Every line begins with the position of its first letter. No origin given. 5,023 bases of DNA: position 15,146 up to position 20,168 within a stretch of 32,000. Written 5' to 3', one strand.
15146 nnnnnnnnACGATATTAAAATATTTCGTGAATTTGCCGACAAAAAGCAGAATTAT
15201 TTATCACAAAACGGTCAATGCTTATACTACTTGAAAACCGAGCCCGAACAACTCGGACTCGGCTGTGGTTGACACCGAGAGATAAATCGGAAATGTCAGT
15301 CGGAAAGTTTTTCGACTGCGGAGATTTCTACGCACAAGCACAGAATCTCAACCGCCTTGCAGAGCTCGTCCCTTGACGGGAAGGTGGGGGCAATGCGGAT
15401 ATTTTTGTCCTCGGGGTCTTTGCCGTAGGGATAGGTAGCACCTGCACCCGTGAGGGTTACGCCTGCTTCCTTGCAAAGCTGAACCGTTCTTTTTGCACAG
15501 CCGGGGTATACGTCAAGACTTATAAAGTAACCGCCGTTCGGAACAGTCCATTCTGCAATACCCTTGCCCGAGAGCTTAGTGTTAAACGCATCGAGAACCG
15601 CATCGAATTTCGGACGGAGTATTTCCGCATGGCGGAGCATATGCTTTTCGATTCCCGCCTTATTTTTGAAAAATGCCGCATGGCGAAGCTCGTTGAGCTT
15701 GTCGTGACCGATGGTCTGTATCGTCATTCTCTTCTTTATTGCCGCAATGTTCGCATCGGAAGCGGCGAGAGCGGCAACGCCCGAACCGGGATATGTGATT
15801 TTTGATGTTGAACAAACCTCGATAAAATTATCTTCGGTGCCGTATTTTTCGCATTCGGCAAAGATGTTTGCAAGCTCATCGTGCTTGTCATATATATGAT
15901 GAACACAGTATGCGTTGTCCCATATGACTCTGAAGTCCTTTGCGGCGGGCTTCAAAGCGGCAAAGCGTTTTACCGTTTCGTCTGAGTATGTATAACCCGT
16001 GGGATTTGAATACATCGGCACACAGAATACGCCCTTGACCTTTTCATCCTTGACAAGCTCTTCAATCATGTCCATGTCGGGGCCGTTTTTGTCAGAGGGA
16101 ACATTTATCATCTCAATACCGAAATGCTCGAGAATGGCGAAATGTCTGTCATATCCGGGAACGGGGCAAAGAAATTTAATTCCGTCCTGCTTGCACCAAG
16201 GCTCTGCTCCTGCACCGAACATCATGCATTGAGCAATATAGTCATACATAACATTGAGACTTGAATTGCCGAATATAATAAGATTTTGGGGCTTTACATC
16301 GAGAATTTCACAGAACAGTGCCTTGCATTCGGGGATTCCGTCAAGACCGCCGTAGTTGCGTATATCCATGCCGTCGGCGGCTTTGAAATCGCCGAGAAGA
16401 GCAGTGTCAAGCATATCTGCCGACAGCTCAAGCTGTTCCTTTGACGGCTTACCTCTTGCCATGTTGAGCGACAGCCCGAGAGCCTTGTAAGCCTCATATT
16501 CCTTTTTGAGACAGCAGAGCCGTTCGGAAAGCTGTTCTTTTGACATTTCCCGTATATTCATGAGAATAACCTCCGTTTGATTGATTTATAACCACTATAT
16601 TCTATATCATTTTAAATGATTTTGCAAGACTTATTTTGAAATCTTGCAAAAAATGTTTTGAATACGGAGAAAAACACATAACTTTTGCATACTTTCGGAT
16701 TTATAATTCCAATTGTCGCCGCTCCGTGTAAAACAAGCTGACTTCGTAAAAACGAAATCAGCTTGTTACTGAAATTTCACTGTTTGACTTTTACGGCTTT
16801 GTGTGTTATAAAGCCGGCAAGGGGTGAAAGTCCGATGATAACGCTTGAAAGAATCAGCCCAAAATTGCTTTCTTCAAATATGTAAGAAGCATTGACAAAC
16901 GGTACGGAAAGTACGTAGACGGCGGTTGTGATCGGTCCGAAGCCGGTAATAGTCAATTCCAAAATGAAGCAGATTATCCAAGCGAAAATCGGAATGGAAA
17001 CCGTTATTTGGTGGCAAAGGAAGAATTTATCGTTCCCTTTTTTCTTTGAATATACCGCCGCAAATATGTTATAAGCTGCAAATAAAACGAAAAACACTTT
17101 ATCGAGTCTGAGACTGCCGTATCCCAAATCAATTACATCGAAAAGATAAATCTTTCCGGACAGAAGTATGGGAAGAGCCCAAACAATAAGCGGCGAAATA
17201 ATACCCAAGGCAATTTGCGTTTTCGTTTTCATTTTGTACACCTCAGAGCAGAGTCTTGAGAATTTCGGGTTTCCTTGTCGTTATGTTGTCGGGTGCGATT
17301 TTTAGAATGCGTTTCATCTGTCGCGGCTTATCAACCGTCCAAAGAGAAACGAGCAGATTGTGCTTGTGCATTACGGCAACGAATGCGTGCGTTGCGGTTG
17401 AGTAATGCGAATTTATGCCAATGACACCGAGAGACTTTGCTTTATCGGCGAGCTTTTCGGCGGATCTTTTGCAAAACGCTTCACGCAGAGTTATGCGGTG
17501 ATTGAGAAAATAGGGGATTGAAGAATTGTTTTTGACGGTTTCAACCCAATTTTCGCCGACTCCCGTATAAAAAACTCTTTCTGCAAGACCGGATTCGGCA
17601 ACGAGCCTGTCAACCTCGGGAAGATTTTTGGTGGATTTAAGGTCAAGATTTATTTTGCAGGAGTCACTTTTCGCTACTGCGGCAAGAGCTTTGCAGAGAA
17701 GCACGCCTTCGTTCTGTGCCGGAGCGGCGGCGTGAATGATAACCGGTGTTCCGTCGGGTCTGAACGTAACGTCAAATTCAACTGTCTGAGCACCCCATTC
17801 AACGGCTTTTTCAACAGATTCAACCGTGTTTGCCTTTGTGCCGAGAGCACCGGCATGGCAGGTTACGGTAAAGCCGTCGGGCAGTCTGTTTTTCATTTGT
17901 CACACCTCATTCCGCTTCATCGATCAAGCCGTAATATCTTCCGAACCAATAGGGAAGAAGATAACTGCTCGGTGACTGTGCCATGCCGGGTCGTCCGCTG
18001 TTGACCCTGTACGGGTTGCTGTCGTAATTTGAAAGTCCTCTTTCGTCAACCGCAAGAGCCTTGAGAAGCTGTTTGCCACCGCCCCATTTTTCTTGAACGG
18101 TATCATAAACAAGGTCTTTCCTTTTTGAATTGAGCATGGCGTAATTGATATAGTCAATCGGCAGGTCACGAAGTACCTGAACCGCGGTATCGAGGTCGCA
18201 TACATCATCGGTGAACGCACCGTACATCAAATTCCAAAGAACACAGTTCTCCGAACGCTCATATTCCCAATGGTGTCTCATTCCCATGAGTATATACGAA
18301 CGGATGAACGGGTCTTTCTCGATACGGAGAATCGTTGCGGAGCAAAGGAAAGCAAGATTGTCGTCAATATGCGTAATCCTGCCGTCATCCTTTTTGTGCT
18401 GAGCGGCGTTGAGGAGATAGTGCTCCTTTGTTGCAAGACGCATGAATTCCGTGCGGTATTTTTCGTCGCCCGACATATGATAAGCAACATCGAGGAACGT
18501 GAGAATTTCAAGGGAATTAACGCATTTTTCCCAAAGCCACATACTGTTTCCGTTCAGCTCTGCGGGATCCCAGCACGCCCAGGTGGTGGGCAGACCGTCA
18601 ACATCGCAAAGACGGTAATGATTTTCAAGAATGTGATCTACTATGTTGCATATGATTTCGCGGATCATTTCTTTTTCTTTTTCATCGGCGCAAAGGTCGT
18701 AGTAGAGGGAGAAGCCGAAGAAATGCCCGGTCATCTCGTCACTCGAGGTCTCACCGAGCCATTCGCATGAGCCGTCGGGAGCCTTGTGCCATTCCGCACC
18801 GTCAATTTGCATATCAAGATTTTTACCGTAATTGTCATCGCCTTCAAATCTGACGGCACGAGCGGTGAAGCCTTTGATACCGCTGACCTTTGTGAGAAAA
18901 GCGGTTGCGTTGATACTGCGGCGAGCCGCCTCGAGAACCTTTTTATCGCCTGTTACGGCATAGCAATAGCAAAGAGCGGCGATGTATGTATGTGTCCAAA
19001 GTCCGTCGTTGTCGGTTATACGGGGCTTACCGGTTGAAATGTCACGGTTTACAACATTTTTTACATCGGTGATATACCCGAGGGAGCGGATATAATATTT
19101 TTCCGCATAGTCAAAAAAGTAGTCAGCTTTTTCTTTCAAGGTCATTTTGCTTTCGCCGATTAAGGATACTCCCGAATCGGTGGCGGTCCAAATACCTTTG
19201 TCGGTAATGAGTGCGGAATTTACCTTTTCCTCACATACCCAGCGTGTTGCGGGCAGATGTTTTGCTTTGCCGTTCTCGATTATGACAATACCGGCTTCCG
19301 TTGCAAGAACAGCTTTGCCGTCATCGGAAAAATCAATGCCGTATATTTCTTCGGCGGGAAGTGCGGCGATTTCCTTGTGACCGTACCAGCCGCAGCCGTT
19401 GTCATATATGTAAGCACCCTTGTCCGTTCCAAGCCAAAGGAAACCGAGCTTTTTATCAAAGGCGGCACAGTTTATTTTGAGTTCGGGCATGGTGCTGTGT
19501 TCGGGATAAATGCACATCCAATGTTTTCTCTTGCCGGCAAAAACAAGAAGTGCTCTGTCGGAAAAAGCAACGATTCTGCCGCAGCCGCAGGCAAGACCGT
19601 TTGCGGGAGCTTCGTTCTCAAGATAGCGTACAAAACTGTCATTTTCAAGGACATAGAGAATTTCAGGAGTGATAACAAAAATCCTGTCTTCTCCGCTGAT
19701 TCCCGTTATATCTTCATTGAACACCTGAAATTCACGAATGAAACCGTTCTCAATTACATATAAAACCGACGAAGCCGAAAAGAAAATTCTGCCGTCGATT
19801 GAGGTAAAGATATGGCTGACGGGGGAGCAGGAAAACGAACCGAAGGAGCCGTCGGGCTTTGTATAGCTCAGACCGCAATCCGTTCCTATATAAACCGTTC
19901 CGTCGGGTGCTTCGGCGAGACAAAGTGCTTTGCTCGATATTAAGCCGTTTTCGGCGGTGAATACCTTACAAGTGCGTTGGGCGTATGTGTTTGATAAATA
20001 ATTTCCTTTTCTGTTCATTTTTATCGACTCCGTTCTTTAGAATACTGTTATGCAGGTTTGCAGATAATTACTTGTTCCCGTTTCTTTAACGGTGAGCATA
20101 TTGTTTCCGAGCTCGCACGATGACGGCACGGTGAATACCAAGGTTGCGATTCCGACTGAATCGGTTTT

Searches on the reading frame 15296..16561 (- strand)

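Call 32: search_protein_families(library=pfam, proteins=[window:15296-16561:-])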
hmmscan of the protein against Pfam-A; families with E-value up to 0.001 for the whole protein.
window:15296-16561:- (421 aa): 2 families
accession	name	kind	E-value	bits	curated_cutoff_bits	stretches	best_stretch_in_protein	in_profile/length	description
PF12897.13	Asp_aminotransf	-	5.1e-159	530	27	1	6-420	1-418/421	Aspartate amino-transferase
PF00155.27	Aminotran_1_2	-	8.1e-13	48.7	19.7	1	35-392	11-346/361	Aminotransferase class I and II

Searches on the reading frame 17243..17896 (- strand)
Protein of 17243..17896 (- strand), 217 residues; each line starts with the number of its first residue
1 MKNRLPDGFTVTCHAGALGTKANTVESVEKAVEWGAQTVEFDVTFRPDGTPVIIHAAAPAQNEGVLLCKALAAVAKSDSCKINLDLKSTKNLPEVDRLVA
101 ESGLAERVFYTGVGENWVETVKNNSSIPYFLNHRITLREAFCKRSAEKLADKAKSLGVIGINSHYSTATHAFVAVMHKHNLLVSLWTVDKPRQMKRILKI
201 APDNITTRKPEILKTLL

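Call 85: search_protein_families(library=pfam, proteins=[window:17243-17896:-], max_evalue=0.001)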
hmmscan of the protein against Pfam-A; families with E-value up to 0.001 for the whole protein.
window:17243-17896:- (217 aa): 1 family
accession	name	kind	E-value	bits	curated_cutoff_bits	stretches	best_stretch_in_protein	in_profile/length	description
PF03009.23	GDPD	-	1e-16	62.2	23.6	2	117-210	151-242/244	Glycerophosphoryl diester phosphodiesterase family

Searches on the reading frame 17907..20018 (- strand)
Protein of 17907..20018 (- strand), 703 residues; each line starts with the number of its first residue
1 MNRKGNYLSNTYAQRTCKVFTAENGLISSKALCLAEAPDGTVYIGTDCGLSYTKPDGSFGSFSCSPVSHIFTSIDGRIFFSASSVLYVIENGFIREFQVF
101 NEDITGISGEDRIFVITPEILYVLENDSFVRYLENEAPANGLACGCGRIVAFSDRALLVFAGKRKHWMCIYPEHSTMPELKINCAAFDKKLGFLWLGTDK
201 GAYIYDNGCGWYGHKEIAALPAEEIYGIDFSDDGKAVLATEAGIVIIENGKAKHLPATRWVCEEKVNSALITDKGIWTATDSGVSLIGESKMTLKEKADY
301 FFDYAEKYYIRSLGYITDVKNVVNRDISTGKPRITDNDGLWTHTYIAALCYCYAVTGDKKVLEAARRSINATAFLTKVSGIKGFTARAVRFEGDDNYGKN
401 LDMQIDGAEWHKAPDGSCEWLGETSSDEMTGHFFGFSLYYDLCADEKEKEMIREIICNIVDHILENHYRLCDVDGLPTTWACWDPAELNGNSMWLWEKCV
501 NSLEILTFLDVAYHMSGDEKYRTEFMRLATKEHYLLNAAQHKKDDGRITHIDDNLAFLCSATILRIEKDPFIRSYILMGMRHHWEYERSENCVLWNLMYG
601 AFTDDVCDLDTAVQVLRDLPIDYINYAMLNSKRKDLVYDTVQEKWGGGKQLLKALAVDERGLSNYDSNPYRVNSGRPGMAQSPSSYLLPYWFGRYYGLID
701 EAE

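Call 4: search_protein_families(library=pfam, proteins=[window:17907-20018:-])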
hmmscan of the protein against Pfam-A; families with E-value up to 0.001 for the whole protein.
window:17907-20018:- (703 aa): 1 family
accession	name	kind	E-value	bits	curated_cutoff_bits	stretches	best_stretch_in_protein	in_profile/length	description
PF07494.17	Reg_prop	-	6e-05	23.2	20.4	0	25-47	1-23/24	Two component regulator propeller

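Call 5: search_protein_families(library=ncbifam, proteins=[window:17907-20018:-])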
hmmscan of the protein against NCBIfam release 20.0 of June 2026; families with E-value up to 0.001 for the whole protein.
window:17907-20018:- (703 aa): 1 family
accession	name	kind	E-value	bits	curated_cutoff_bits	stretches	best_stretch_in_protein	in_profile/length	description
NF052228.1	T9SS_PorZ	equivalog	0.00011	20.8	260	0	2-51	606-657/757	type IX secretion system anionic LPS delivery protein PorZ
